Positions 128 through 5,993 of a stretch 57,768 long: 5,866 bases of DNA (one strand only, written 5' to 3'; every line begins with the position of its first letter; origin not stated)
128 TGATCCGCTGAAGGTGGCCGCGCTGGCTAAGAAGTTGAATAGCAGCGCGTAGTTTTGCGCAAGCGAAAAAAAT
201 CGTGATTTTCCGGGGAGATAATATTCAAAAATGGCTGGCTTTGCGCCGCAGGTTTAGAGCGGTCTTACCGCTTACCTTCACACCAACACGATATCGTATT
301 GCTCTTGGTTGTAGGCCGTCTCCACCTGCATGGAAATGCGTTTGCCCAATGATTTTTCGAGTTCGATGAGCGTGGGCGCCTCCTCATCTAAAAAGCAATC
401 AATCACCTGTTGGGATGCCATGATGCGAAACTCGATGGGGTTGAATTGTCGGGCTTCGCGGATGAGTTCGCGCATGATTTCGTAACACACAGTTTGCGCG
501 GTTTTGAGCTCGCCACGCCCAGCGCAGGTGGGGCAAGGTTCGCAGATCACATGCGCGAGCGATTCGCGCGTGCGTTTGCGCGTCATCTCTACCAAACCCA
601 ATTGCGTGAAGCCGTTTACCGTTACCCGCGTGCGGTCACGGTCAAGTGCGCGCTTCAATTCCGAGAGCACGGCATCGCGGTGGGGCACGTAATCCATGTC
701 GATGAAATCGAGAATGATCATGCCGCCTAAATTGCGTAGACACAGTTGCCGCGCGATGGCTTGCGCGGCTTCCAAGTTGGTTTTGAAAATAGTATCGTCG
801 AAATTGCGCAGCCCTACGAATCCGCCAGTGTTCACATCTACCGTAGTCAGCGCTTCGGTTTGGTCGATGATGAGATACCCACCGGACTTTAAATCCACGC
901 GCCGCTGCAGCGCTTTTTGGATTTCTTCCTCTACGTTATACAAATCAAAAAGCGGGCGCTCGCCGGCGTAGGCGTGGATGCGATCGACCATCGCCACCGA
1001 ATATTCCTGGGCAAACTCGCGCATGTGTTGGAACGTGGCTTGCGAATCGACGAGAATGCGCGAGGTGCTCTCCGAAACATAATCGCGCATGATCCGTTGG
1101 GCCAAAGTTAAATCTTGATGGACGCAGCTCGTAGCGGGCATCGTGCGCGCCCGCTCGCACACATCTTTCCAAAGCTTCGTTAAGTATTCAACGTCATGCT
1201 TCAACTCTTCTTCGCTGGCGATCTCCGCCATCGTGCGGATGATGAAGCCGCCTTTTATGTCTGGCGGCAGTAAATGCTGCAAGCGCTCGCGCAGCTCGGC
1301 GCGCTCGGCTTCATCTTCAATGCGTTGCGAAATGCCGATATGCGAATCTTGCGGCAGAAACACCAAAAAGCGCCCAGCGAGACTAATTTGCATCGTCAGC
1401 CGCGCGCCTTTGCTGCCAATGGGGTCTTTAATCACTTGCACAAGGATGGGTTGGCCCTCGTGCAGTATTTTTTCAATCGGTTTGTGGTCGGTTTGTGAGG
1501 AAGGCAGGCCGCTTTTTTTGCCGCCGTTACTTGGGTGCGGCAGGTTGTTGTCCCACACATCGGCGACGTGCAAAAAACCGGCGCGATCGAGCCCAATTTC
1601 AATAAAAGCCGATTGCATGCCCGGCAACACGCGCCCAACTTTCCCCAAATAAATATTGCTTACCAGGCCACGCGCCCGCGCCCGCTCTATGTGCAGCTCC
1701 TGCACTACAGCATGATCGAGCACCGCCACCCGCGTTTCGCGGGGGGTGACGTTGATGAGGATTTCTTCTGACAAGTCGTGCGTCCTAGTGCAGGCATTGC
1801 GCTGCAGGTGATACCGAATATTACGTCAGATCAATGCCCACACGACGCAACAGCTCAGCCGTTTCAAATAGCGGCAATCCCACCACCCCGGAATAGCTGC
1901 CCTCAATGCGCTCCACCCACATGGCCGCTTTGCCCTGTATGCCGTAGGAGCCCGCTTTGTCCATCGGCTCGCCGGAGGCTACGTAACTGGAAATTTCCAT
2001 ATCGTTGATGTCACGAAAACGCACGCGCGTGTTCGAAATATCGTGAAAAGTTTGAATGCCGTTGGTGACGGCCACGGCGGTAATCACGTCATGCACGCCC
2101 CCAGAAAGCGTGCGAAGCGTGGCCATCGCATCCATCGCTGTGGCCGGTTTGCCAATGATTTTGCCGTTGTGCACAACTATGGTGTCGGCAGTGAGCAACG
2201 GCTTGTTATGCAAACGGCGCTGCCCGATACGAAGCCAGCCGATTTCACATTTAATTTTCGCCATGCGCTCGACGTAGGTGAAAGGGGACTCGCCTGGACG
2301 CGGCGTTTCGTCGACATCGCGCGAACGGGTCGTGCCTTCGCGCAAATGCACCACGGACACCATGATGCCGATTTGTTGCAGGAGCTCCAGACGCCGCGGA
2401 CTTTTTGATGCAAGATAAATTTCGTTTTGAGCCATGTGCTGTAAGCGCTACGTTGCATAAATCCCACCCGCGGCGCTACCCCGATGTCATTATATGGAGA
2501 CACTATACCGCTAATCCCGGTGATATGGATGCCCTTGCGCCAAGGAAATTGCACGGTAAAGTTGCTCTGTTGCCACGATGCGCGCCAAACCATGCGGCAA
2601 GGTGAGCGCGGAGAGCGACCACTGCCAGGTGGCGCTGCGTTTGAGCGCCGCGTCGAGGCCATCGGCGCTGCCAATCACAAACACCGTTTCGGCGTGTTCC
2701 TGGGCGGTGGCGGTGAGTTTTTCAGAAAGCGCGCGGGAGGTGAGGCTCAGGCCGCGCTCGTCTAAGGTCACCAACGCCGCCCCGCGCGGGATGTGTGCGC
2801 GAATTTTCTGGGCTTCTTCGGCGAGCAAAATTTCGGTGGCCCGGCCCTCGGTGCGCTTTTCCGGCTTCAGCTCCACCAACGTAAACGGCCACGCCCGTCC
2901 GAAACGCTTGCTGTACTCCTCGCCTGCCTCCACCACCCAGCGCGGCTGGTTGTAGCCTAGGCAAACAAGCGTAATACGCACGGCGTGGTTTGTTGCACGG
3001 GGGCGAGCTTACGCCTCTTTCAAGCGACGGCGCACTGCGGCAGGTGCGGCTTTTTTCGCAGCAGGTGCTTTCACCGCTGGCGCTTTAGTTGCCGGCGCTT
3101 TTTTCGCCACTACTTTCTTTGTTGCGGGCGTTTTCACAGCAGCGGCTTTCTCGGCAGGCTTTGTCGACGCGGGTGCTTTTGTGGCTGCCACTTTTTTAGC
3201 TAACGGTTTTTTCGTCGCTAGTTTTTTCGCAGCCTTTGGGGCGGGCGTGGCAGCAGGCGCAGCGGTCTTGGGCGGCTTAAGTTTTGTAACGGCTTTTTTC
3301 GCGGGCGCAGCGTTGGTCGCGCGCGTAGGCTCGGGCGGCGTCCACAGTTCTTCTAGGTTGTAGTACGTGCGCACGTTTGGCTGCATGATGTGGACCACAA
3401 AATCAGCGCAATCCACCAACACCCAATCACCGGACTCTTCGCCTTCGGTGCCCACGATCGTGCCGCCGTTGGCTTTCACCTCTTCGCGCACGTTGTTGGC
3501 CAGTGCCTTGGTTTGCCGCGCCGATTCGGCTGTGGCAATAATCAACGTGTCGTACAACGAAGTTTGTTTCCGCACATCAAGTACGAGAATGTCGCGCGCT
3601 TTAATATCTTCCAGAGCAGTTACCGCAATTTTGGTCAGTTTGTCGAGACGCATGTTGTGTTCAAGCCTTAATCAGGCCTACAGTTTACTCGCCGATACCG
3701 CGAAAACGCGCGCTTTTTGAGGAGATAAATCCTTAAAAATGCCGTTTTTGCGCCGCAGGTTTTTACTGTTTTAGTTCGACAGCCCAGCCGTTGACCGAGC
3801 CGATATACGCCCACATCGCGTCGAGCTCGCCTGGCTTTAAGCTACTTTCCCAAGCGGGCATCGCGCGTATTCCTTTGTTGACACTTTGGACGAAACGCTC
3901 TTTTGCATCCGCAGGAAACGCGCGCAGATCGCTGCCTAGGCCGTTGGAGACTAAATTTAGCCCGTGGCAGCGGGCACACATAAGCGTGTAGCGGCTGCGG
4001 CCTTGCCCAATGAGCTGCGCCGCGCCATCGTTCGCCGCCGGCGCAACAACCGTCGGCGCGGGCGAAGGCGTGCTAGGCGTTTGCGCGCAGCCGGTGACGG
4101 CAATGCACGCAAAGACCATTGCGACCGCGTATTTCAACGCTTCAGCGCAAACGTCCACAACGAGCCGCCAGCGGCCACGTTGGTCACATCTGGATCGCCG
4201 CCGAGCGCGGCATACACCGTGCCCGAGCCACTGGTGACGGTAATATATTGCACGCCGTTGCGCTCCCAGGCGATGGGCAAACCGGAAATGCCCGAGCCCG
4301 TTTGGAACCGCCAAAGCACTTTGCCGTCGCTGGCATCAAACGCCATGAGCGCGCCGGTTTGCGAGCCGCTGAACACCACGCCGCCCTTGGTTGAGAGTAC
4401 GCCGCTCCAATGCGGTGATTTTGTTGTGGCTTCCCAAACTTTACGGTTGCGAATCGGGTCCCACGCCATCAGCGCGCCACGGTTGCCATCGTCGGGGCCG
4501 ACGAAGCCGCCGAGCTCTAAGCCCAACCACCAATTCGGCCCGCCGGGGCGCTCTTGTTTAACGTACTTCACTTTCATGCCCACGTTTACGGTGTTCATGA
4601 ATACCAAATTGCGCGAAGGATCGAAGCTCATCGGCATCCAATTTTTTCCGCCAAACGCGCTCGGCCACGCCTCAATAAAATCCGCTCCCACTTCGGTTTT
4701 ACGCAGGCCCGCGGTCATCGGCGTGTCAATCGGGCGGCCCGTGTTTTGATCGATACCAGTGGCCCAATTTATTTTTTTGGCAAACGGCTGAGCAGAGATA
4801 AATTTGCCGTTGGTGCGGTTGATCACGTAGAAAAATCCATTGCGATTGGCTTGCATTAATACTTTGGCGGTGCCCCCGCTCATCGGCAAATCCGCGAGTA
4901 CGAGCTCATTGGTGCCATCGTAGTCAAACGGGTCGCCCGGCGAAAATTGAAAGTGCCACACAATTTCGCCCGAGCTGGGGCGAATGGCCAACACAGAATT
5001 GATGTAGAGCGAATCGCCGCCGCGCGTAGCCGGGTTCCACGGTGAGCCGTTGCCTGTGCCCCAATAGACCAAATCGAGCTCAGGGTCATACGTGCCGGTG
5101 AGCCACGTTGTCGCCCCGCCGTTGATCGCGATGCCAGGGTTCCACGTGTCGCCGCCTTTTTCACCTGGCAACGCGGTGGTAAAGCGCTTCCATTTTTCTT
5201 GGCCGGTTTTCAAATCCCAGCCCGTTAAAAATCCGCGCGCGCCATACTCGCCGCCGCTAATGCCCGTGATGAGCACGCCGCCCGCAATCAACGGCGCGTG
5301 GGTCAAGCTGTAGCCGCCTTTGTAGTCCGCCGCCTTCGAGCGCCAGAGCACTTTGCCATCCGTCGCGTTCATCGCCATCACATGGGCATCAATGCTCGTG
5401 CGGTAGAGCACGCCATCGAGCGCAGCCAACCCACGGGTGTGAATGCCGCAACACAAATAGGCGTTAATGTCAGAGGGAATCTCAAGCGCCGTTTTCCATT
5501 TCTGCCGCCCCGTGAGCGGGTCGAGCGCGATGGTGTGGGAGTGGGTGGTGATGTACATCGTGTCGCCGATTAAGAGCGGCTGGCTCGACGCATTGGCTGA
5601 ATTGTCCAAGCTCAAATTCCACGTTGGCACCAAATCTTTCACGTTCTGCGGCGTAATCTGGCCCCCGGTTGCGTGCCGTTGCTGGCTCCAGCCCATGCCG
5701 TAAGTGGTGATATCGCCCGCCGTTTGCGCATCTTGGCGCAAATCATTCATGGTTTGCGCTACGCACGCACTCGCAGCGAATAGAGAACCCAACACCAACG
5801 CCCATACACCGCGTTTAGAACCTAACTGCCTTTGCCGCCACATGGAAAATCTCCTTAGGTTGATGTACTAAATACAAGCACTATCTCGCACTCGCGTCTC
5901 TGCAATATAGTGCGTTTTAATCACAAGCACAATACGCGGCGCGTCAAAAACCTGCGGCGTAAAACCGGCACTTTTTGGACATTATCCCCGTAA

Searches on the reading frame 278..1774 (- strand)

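Call 44: search_protein_families(library=pfam, proteins=[window:278-1774:-], max_evalue=0.00001)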
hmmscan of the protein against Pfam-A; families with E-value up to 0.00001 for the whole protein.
window:278-1774:- (498 aa): 2 families
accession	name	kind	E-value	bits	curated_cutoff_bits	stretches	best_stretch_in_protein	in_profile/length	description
PF10150.14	RNase_E_G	-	7.9e-104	347.3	25.5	1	131-402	1-270/270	Ribonuclease E/G family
PF20833.2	RNase_E_G_Thio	-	2.2e-07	31.4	26.8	1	413-495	1-83/86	RNase E/G, Thioredoxin-like domain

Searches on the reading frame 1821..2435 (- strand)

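Call 44: search_protein_families(library=pfam, proteins=[window:1821-2435:-], max_evalue=0.00001)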
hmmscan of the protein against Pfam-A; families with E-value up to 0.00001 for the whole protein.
window:1821-2435:- (204 aa): 1 family
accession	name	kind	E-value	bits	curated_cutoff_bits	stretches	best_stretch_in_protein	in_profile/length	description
PF02545.19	Maf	-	3.5e-54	183.8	27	1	5-198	1-186/187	Maf-like protein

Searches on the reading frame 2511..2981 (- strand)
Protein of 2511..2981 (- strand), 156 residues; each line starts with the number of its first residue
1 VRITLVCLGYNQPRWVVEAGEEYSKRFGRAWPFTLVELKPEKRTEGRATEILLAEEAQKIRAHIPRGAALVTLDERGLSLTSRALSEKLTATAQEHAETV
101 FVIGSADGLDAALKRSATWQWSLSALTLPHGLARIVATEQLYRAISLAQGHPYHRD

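Call 44: search_protein_families(library=pfam, proteins=[window:2511-2981:-], max_evalue=0.00001)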
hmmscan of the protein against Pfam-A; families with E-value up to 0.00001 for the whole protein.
window:2511-2981:- (156 aa): 1 family
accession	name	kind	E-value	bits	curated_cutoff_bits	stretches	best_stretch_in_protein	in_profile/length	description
PF02590.22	SPOUT_MTase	-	3.6e-43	147.7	27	1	1-154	1-154/154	Predicted SPOUT methyltransferase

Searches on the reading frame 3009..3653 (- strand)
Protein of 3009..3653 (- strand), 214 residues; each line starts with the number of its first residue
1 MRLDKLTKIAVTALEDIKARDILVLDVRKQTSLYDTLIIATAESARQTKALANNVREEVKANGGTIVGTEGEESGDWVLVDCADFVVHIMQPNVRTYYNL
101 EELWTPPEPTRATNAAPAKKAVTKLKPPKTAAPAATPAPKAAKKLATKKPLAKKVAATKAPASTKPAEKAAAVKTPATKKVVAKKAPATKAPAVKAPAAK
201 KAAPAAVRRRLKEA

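Call 44: search_protein_families(library=pfam, proteins=[window:3009-3653:-], max_evalue=0.00001)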
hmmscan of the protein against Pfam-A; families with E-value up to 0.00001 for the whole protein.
window:3009-3653:- (214 aa): 1 family
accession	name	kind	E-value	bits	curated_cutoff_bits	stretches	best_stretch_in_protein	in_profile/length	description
PF02410.21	RsfS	-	2.3e-32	111.5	21.6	1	9-104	2-98/98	Ribosomal silencing factor during starvation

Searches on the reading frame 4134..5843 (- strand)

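Call 32: search_protein_families(library=pfam, proteins=[window:4134-5843:-], max_evalue=0.00001)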
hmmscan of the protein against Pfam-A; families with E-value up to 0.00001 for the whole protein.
window:4134-5843:- (569 aa): 3 families
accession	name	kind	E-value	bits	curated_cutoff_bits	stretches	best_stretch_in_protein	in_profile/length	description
PF01011.28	PQQ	-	4.5e-65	220.9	26.7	2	47-349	3-335/595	Glucose/ethanol/alcohol dehydrogenase, beta-propeller domain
PF13360.13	PQQ_2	-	1.2e-23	84.4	27.6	2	86-296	28-231/233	Outer membrane protein assembly factor BamB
PF13570.13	Beta-prop_ACSF4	-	2.1e-11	44.2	133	0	458-544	115-198/329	Beta-alanine-activating enzyme, beta-propeller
